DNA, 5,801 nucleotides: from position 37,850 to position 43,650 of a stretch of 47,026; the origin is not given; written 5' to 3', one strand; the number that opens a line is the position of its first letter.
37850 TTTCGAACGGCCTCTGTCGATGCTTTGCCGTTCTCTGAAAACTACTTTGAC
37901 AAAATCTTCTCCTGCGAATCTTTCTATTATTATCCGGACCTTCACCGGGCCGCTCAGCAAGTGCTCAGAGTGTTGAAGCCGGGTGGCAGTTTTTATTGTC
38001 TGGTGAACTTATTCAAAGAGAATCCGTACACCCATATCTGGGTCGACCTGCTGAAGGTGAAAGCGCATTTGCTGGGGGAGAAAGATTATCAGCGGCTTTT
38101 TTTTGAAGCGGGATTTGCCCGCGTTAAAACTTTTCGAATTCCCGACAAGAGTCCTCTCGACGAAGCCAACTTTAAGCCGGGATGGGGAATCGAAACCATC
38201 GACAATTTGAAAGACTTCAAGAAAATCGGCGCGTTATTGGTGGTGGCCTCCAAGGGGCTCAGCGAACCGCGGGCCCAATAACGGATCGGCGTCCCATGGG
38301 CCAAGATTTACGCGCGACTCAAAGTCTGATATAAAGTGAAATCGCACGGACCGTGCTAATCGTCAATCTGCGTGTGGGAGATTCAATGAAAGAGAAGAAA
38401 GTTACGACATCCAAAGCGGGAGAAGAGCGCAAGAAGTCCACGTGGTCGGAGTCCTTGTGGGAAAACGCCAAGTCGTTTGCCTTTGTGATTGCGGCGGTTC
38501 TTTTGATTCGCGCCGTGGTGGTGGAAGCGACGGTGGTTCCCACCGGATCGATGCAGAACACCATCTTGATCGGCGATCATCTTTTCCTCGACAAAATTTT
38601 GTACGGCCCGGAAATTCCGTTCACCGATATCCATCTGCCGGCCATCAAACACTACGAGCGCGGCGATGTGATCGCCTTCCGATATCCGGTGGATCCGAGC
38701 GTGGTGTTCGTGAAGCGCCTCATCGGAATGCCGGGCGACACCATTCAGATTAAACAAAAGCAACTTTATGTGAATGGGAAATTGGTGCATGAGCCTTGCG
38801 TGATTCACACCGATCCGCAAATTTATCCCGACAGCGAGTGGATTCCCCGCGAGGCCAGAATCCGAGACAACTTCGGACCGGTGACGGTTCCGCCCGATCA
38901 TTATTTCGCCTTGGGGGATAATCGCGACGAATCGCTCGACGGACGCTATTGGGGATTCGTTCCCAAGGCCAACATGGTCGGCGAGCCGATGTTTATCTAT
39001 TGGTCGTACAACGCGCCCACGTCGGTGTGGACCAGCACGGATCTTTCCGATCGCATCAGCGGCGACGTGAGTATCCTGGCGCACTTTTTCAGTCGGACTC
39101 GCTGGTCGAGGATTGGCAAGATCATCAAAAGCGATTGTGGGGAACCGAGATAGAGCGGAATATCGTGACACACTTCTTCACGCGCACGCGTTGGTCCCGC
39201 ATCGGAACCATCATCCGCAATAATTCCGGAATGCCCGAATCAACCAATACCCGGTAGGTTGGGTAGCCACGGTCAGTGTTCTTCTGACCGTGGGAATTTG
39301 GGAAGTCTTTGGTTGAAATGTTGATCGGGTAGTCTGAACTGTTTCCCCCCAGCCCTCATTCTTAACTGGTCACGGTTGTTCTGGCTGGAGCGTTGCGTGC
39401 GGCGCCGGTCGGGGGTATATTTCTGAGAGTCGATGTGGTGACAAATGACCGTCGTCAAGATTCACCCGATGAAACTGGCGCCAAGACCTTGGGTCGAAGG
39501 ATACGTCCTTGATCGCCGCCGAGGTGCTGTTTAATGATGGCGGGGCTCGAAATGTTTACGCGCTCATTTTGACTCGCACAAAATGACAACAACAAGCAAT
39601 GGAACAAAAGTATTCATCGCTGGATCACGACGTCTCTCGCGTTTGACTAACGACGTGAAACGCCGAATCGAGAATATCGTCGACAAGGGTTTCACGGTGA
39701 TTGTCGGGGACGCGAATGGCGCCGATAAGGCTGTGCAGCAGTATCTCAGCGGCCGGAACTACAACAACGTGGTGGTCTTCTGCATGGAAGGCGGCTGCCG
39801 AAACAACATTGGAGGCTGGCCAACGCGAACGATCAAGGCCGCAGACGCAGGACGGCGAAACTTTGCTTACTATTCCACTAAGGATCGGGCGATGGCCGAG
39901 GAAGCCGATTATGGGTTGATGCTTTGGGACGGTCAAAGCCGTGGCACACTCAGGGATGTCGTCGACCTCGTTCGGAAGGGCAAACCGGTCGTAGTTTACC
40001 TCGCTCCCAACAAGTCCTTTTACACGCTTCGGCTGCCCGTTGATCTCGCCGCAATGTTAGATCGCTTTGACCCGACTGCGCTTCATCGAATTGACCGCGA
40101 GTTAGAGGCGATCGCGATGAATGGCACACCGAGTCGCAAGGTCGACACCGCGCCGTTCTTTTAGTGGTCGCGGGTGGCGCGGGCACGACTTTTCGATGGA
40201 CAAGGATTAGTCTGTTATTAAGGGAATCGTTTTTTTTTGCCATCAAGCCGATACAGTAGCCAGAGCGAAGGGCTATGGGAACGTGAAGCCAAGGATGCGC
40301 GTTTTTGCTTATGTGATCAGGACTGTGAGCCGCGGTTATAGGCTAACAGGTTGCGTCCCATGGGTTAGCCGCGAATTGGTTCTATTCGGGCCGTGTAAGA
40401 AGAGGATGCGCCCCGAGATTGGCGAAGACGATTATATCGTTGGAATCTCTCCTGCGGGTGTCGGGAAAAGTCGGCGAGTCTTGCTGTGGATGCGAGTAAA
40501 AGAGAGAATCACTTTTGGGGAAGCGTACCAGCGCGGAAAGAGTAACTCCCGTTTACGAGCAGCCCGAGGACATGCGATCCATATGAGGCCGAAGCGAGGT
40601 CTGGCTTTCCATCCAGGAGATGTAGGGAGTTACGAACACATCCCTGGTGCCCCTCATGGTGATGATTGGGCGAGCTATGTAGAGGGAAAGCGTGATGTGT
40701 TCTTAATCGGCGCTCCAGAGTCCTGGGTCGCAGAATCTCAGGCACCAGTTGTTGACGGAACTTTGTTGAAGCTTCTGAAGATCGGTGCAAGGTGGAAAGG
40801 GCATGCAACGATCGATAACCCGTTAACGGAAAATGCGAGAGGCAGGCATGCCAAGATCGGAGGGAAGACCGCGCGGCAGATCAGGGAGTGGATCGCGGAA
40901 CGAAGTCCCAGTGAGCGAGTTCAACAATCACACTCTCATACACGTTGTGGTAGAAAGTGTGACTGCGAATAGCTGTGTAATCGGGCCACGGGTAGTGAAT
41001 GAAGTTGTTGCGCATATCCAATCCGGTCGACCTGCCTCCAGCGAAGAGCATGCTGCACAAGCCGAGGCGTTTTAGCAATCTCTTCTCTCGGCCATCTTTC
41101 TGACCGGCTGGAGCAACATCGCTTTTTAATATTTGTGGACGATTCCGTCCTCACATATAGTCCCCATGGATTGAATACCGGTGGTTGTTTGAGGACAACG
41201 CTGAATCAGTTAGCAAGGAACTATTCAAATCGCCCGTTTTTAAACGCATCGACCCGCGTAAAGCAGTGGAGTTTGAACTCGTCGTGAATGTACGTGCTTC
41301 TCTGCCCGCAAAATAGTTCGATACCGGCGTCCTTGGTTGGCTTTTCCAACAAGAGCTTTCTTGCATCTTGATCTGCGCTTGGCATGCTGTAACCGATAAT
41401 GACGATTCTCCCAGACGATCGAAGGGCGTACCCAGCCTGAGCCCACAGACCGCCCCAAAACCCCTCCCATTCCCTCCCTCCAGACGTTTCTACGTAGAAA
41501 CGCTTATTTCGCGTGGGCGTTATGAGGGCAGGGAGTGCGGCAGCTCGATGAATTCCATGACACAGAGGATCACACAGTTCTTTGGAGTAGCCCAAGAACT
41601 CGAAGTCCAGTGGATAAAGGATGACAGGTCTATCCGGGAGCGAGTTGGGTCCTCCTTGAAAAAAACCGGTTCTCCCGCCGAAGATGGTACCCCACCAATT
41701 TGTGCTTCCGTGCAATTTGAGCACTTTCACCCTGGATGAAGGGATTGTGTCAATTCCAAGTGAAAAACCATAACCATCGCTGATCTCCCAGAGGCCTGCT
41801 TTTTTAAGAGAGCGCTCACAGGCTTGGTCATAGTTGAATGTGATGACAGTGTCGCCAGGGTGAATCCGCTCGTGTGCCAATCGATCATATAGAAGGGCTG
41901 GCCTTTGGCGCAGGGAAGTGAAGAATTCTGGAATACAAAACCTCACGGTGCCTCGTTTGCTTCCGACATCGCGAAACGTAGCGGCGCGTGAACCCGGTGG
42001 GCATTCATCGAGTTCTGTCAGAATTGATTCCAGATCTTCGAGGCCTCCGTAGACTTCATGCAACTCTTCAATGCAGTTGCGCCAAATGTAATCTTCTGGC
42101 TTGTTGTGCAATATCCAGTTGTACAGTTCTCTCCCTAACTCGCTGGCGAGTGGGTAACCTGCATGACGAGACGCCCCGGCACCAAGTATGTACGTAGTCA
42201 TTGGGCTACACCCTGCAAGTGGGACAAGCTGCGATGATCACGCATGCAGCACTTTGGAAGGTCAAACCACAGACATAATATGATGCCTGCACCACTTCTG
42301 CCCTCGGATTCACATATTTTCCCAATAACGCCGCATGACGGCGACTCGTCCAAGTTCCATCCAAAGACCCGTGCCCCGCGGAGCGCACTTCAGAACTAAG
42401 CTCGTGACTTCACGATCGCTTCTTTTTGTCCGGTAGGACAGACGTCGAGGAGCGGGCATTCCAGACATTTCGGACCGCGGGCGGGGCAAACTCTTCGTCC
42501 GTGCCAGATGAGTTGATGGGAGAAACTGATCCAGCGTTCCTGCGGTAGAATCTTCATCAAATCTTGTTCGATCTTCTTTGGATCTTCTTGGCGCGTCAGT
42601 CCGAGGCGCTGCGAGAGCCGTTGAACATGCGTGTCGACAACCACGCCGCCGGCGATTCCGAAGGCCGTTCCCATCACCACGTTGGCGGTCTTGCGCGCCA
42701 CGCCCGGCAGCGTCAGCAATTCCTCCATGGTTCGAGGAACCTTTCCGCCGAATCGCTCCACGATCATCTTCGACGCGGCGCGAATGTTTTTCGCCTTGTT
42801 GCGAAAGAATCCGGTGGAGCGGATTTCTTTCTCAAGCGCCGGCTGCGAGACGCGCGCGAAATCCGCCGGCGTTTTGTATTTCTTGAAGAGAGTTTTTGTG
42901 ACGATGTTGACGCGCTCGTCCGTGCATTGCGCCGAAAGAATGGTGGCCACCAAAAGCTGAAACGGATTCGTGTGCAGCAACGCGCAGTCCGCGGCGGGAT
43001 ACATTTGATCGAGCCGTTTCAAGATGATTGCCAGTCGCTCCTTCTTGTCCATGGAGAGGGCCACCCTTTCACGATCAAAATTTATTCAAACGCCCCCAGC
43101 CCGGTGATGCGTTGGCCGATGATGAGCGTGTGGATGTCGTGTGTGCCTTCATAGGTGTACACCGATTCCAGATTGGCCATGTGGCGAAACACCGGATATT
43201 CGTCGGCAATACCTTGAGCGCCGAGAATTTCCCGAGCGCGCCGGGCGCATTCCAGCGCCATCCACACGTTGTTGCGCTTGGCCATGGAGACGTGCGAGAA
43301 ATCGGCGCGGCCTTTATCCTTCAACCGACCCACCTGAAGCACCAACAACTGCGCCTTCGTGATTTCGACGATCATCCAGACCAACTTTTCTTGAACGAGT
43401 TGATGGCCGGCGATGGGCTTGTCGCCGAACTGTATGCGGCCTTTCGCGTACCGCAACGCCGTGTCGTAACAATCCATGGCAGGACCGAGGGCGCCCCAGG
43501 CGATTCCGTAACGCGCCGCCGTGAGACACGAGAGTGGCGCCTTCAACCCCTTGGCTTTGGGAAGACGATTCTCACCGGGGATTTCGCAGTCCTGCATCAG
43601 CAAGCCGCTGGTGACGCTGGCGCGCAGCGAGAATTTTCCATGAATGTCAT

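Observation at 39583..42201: SLOG-like + Nmad2-like + stand-alone SIR2 cluster between lepB and nth: candidate undescribed NAD/nucleotide-based defence module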

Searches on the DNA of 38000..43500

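Call 55: search_rna_families(source=window, start=38000, end=43500, threshold=evalue, max_evalue=1)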
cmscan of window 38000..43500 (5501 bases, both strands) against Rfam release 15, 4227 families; matches with E-value up to 1: 0.
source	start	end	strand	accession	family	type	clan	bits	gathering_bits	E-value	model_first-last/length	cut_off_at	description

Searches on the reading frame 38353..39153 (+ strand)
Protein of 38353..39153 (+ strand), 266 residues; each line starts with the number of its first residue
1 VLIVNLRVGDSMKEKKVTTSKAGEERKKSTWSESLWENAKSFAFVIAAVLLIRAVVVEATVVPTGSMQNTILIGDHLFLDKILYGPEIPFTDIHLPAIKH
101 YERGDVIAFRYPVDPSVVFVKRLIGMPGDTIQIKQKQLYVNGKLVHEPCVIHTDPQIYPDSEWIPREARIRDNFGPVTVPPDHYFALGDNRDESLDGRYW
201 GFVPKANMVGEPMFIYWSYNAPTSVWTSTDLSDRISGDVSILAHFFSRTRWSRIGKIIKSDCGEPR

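Call 3: search_protein_families(library=pfam, proteins=[window:38353-39153:+], max_evalue=1)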
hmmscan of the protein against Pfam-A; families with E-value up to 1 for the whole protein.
window:38353-39153:+ (266 aa): 2 families
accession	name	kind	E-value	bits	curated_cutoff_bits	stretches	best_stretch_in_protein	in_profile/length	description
PF10502.14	Peptidase_S26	-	3.9e-47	160.8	22.9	1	36-217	2-168/168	Signal peptidase, peptidase S26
PF01014.23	Uricase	-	0.01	16.7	25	1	12-109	21-119/140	Uricase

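Call 47: list_cluster_members(proteins=[P0001, P0121, P0191, window:38353-39153:+, window:42396-43064:-])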
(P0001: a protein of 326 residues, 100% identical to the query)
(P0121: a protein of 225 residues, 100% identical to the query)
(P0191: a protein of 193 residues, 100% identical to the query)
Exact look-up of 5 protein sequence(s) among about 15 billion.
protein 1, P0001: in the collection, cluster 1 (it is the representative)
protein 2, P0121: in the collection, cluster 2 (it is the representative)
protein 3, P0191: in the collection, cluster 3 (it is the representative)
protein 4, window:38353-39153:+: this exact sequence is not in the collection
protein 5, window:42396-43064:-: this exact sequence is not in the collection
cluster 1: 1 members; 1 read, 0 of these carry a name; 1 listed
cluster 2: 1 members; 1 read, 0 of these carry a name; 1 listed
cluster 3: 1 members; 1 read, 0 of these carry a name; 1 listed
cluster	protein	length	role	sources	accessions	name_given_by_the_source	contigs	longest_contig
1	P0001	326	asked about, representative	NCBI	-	-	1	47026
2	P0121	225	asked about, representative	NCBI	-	-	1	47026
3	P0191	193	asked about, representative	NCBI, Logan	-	-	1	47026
